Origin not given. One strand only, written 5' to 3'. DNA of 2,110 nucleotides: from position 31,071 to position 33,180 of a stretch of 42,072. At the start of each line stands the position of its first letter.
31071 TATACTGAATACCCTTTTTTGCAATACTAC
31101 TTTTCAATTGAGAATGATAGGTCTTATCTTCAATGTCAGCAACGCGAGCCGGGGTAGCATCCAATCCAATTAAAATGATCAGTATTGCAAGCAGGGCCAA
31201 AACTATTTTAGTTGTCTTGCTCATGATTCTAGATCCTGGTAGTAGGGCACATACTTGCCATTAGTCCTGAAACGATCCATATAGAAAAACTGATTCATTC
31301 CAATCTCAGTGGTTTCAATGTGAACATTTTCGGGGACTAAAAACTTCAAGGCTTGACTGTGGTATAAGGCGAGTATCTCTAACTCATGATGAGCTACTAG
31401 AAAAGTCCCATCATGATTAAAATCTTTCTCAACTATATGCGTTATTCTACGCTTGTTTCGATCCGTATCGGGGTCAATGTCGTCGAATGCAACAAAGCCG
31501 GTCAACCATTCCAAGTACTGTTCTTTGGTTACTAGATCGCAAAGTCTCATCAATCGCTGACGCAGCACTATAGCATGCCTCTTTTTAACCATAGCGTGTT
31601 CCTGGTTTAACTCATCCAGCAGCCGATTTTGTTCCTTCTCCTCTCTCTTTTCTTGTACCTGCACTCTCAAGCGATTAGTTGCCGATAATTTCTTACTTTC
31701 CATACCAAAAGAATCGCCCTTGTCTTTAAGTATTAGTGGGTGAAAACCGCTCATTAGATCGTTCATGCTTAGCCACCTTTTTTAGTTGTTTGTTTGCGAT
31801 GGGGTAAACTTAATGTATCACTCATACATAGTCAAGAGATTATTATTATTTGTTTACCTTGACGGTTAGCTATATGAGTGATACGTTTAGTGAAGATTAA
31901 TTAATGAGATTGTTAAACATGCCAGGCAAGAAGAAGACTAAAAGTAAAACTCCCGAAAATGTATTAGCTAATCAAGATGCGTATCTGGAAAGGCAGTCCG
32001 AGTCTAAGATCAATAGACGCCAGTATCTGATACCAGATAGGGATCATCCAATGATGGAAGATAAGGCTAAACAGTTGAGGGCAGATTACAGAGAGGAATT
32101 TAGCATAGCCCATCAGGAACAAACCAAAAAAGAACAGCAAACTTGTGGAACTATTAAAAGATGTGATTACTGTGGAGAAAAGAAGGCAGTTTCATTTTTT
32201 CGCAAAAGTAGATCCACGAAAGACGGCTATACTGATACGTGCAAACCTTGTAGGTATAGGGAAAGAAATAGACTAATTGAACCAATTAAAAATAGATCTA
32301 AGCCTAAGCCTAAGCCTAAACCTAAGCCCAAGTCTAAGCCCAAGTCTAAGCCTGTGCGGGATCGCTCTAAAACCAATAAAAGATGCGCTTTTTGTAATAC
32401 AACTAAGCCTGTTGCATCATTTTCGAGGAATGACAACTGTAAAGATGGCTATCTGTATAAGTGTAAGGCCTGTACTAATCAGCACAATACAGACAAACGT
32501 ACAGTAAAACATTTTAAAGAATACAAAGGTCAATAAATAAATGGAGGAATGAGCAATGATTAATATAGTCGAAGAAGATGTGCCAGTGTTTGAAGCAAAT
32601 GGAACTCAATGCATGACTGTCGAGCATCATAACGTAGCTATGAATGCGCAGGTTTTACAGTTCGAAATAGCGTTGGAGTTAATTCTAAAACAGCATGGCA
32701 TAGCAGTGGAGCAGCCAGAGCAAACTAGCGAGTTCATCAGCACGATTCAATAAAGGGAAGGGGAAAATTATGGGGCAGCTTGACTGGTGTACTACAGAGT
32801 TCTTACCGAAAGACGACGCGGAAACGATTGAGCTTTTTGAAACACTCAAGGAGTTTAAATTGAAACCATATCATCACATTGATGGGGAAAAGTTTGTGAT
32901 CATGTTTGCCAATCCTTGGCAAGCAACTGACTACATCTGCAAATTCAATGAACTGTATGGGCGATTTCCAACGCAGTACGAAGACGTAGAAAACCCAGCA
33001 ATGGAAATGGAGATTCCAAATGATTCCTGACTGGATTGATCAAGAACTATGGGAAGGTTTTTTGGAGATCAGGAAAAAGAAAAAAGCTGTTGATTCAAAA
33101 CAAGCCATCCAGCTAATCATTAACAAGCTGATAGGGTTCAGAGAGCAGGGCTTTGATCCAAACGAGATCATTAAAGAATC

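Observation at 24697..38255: Five copies of a 17-bp dyad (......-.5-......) embedded in sigma70-like promoters, with no recognisable repressor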

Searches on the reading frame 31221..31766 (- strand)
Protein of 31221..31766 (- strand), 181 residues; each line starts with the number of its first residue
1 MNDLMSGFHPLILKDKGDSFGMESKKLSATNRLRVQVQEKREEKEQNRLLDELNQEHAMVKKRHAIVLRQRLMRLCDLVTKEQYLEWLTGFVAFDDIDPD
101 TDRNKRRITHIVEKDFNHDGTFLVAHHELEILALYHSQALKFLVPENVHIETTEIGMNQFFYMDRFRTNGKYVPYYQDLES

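Call 10: search_protein_families(library=pfam, max_evalue=0.1, proteins=[window:31221-31766:-])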
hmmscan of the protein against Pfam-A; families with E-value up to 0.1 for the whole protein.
window:31221-31766:- (181 aa): 0 families

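Call 11: search_protein_families(library=phrogs, max_evalue=0.01, proteins=[window:31221-31766:-])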
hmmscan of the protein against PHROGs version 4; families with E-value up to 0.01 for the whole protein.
window:31221-31766:- (181 aa): 0 families

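Call 15: find_related_loci(query=window:31221-31766:-, collection=viral_contigs, flank=10000)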
Query window:31221-31766:- (181 aa) in viral_contigs; peptide patterns used: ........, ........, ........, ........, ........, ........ (x = any residue, [..] = any of these).
19 stretches matched a pattern, but none encodes a relative of the query by tblastn (E <= 1e-3).

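Call 18: search_dna_similar(query=window:31221-31766:-, collection=phages, mode=protein, max_rows=20, max_evalue=0.01)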
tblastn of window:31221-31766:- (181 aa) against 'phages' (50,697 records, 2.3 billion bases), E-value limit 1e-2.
No match.

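Call 22: find_encoding_contigs(protein=window:31221-31766:-, flank=10000, max_places=10)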
Protein window:31221-31766:- (181 aa): 4 contigs read that carry it; 3 places shown.
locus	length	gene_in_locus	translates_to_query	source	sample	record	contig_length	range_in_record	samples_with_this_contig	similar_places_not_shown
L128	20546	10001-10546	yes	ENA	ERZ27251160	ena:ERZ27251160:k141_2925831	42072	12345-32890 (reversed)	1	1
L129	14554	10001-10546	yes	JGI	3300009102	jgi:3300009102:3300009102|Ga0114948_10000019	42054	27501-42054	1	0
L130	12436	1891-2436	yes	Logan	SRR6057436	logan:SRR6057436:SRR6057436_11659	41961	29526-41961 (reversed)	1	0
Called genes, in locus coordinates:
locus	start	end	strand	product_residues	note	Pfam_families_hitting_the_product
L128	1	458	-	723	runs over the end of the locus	PF16510:P22_portal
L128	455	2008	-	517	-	PF03237:Terminase_6N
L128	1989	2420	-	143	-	-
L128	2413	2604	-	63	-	-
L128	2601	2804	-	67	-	-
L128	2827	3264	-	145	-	-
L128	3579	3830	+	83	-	-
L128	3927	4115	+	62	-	PF25704:AcrF2 (weak)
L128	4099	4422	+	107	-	PF24043:DUF7352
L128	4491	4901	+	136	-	-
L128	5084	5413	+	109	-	-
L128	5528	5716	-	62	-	-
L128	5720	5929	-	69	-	-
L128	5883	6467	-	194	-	PF05766:NinG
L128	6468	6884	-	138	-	PF07105:DUF1367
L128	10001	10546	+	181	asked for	-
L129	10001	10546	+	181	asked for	-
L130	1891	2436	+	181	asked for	-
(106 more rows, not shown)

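Call 54: find_homologous_proteins(query=window:31221-31766:-, max_evalue=0.01)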
Query window:31221-31766:- (181 aa): 2 proteins with E <= 0.01 among 15 candidates.
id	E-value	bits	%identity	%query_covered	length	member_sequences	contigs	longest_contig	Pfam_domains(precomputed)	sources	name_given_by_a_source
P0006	1.1e-116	404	100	100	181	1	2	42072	-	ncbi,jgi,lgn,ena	-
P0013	8.6e-66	239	61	99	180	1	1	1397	-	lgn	-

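Call 55: find_encoding_contigs(protein=P0013, flank=5000)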
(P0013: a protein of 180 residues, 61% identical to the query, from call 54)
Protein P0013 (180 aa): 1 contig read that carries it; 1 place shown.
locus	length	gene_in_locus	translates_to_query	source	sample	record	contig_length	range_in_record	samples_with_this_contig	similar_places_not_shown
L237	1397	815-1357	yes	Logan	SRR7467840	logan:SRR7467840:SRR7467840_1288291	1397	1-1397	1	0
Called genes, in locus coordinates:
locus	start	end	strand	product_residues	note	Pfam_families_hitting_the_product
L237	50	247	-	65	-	-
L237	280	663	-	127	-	-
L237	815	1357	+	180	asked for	-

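Call 78: search_protein_families(library=ncbifam, max_evalue=0.1, proteins=[window:31221-31766:-])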
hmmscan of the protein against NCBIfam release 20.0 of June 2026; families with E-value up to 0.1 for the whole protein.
window:31221-31766:- (181 aa): 1 family
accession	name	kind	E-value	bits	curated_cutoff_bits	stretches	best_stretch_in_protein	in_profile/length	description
NF001422.0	PRK00296.1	equivalog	0.019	14.9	58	1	28-66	17-55/87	cell division topological specificity factor MinE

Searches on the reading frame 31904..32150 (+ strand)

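Call 103: search_dna_similar(query=window:31904-32150:+, collection=phages, mode=protein, max_evalue=1, max_rows=10)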
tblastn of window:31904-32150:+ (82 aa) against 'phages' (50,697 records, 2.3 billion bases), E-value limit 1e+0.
No match.

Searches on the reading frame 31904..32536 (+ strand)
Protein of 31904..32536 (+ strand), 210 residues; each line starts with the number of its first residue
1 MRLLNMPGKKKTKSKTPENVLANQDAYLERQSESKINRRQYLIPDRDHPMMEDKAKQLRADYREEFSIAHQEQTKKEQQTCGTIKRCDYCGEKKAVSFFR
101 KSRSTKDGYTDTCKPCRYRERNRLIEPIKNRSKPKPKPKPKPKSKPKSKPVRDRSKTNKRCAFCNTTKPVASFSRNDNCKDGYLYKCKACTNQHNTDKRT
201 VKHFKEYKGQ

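Call 10: search_protein_families(library=pfam, max_evalue=0.1, proteins=[window:31904-32536:+])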
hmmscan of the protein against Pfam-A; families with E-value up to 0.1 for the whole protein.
window:31904-32536:+ (210 aa): 3 families
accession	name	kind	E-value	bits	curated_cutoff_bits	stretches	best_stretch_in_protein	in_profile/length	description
PF12898.13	Stc1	-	0.0016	19.4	24.8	1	152-192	45-84/84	Stc1 domain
PF16031.10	TonB_N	-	0.0068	17.5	33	1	123-161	55-91/138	TonB polyproline region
PF20120.5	DUF6510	-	0.03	14.6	26.4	1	153-193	21-60/86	Family of unknown function (DUF6510)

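Call 11: search_protein_families(library=phrogs, max_evalue=0.01, proteins=[window:31904-32536:+])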
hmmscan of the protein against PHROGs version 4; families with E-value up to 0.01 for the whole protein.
window:31904-32536:+ (210 aa): 11 families
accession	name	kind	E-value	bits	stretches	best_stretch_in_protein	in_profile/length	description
phrog_5558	-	moron, auxiliary metabolic gene and host takeover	1.4e-12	49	2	61-129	43-110/130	Lar-like restriction alleviation protein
phrog_1035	-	DNA, RNA and nucleotide metabolism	7.1e-11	43.5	2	46-123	27-102/271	endonuclease VII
phrog_2633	-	DNA, RNA and nucleotide metabolism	2.3e-09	38.6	2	152-202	7-57/142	endonuclease VII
phrog_18715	-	unknown function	2.1e-08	35.7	2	149-198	75-119/128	-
phrog_12813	-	unknown function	2.3e-08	35.1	1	157-198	152-193/199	-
phrog_2340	-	DNA, RNA and nucleotide metabolism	4.3e-07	31.2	2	84-137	8-65/171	endonuclease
phrog_6611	-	unknown function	2.5e-06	28.7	1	76-119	133-176/180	-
phrog_6762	-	unknown function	0.00071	20.5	0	54-117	131-193/242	-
phrog_30888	-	unknown function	0.0012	19.8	0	83-97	22-36/47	-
phrog_3273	-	unknown function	0.0022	19.1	0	73-123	10-63/75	-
phrog_30859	-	unknown function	0.0058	18.4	0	85-139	3-59/117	-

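Call 16: find_related_loci(query=window:31904-32536:+, collection=viral_contigs, flank=10000)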
Query window:31904-32536:+ (210 aa) in viral_contigs; peptide patterns used: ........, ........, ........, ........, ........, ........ (x = any residue, [..] = any of these).
8 stretches matched a pattern, but none encodes a relative of the query by tblastn (E <= 1e-3).

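Call 61: predict_structure(protein=window:31904-32536:+)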
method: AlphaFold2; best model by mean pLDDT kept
length: 210 residues; sequences in the alignment: 1
mean_pLDDT: 59.3   pTM: 0.22
mean pLDDT of the five models: 59.3, 52.5, 49.6, 48.3, 45.6
residues with pLDDT >= 90: 1; 70-90: 62; 50-70: 73; < 50: 74
segments of 3 or more residues with pLDDT < 50: 11-16, 30-40, 42-46, 104-109, 124-131, 133-139, 149-154, 177-184, 207-210
pLDDT, mean of each block of 10 residues (from residue 1): 58 46 50 40 48 77 85 65 73 78 52 66 47 46 50 56 77 59 62 59 48
secondary structure, 60 per line:
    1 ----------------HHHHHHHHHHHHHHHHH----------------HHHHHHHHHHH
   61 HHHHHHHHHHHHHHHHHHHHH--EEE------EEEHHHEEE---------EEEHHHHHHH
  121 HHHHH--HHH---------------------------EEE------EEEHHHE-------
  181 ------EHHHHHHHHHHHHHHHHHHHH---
elements in order: H17-33 H50-81 E84-86 E93-95 E99-101 E111-113 H114-125 E158-160 E167-169 H188-207
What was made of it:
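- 31904..32536 (+): Candidate binder A, not shown to bind. First PR gene, 210 aa, pI 10.0. It has a unique N-terminal region plus two Stc1-type zinc ribbons joined by a (KP)n linker. The AF2 single-sequence model is poor (pLDDT 59, call 61).
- Tried and rejected: The single-sequence AF2 model of the zinc-ribbon protein was too poor to search (pLDDT 59, call 61).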

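Call 69: search_solved_structures(query=window:31904-32536:+, max_evalue=1)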
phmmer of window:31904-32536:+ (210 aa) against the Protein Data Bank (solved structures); distinct sequences matched with E-value up to 1: 0.

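Call 78: search_protein_families(library=ncbifam, max_evalue=0.1, proteins=[window:31904-32536:+])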
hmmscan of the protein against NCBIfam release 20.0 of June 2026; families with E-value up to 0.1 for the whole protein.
window:31904-32536:+ (210 aa): 3 families
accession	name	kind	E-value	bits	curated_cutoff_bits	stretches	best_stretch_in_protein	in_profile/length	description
NF008084.0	PRK10819.1-5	equivalog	0.00032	20.7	315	1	122-162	80-124/249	TonB system transport protein TonB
NF008081.0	PRK10819.1-2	equivalog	0.0029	17.6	377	1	131-170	85-127/240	TonB system transport protein TonB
NF008083.0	PRK10819.1-4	equivalog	0.011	15.8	448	1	130-165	90-127/239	TonB system transport protein TonB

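Call 88: search_protein_representatives(protein=window:31904-32536:+)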
Query: 210 residues. Proteins with E-value up to 0.001 (for the whole library): 813; up to 1e-10: 29; up to 1e-30: 1. The best 150 are listed.
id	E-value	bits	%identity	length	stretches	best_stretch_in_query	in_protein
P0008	3.7e-132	454.7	100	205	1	6-210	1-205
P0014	6.9e-19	84.8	34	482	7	145-198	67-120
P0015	1.4e-18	83.8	34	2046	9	78-119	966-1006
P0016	1.4e-18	83.8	38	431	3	69-195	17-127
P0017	2.7e-18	82.9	34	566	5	84-194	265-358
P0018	4.4e-18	82.2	34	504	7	156-195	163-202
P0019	1.1e-16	77.6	31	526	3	79-203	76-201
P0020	2.4e-16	76.5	34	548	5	65-197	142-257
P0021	8.6e-16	74.7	35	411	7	153-194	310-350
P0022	1.0e-15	74.4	38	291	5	133-199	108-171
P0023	1.3e-15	74.1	49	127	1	24-123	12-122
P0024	7.4e-15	71.6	33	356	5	73-194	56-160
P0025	3.1e-14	69.6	37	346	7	154-203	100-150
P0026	3.6e-14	69.4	39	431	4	76-194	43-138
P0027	7.6e-14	68.3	36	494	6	157-200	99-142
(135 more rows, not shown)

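Call 90: search_protein_families(library=pfam, alignment_id=A5, max_evalue=0.001)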
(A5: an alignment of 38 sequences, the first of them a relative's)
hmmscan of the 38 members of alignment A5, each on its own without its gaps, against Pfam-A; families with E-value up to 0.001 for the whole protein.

A. member 1, P0014 (482 aa): 2 families
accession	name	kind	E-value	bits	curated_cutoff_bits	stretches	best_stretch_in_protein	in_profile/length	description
PF12898.13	Stc1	-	3.4e-18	66.4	24.8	1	22-62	45-84/84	Stc1 domain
PF20120.5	DUF6510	-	9.7e-07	29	26.4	0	80-116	26-61/86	Family of unknown function (DUF6510)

B. families by the number of members that match (of 38 scanned): 13 families
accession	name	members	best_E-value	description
PF12898.13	Stc1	30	2.8e-18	Stc1 domain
PF20120.5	DUF6510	15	1.3e-10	Family of unknown function (DUF6510)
PF01844.29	HNH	5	1.4e-12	HNH endonuclease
PF14279.12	HNH_5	5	1.9e-12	HNH endonuclease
PF25160.1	LdpA_Fe-S-bd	2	3.3e-05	LdpA Fe-S cluster-binding domain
PF18608.7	XAF1_C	2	5.2e-05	XIAP-associated factor 1 C-terminal domain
PF02945.21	Endonuclease_7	1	2.8e-21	Recombination endonuclease VII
PF25206.1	DUF7836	1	3.8e-06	Domain of unknown function (DUF7836)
PF11728.13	ArAE_1_C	1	0.00014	Putative aromatic acid exporter C-terminal domain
PF14471.11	DUF4428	1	0.00031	Domain of unknown function (DUF4428)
PF24734.1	DUF7685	1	0.00033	Domain of unknown function (DUF7685)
PF17736.7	Ig_C17orf99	1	0.00034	C17orf99 Ig domain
PF13248.11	Zn_ribbon_3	1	0.00063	zinc-ribbon domain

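Call 97: find_encoding_contigs(protein=P0023, flank=10000, max_places=10)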
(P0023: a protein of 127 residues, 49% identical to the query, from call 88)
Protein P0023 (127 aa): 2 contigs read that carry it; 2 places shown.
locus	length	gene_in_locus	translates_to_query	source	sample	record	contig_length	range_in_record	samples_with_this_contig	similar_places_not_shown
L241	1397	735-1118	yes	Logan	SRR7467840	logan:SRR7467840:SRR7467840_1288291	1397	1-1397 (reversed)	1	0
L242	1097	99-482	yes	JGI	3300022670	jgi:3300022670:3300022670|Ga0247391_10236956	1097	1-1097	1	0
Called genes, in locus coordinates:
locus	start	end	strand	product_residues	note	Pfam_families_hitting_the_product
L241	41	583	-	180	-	-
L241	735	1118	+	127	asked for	-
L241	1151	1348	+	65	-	-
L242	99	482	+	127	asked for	-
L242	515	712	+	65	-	-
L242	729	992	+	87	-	-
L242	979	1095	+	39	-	?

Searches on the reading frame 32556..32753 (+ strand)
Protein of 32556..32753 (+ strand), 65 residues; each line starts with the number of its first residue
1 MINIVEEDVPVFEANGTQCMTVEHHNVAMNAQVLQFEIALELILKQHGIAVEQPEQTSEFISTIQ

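Call 65: find_related_loci(query=window:32556-32753:+, collection=genome_contigs, flank=10000)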
Query window:32556-32753:+ (65 aa) in genome_contigs; peptide patterns used: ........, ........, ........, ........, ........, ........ (x = any residue, [..] = any of these).
110 stretches matched a pattern, but none encodes a relative of the query by tblastn (E <= 1e-3).
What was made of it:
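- Tried and rejected: The 181-aa and zinc-ribbon proteins found nothing in IMG/VR (calls 15, 16), and the 65-aa protein found nothing in GTDB genomes (call 65).
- It has no prophage relatives of the protein tested in 185,579 species genomes (call 65).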

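Call 66: find_encoding_contigs(protein=window:32556-32753:+, flank=10000, max_places=10)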
Protein window:32556-32753:+ (65 aa): 4 contigs read that carry it; 3 places shown.
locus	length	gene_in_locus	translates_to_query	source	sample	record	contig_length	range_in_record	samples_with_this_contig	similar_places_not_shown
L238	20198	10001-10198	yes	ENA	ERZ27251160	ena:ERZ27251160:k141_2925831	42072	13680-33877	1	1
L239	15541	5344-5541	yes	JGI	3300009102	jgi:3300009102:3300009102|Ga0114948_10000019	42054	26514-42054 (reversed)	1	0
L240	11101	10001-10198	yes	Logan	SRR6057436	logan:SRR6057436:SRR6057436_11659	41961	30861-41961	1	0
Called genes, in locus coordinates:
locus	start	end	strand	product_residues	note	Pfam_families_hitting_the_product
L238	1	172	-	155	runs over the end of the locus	PF00436:SSB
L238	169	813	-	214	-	PF09588:YqaJ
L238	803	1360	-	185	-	-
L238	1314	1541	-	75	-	-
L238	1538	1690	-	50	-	-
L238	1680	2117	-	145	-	-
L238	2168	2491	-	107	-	-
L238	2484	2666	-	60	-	-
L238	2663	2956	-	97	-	-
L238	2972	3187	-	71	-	-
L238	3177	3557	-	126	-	PF09643:YopX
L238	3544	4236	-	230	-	-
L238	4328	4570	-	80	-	-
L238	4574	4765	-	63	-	-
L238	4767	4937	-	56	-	-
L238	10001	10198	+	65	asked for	-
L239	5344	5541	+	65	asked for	-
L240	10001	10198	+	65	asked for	-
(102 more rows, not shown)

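Call 78: search_protein_families(library=ncbifam, max_evalue=0.1, proteins=[window:32556-32753:+])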
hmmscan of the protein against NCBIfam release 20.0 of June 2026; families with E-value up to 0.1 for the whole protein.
window:32556-32753:+ (65 aa): 0 families

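Call 79: search_protein_families(library=phrogs, max_evalue=0.01, proteins=[window:32556-32753:+])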
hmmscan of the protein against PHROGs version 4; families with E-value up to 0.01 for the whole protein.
window:32556-32753:+ (65 aa): 0 families

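Call 81: search_protein_families(library=pfam, max_evalue=10, proteins=[window:32556-32753:+])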
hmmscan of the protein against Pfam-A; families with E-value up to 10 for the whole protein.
window:32556-32753:+ (65 aa): 0 families

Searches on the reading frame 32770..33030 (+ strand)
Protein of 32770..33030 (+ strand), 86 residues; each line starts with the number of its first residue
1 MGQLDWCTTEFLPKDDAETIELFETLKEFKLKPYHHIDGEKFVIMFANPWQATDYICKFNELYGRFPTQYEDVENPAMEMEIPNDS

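Call 78: search_protein_families(library=ncbifam, max_evalue=0.1, proteins=[window:32770-33030:+])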
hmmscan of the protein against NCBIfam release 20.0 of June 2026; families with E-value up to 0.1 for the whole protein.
window:32770-33030:+ (86 aa): 1 family
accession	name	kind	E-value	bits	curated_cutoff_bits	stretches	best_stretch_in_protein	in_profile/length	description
TIGR04549.1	LP_HExxH_w_tonB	subfamily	0.077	12.2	75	1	9-45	50-86/261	substrate import-associated zinc metallohydrolase lipoprotein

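Call 79: search_protein_families(library=phrogs, max_evalue=0.01, proteins=[window:32770-33030:+])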
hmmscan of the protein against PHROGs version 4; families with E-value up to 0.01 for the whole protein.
window:32770-33030:+ (86 aa): 0 families
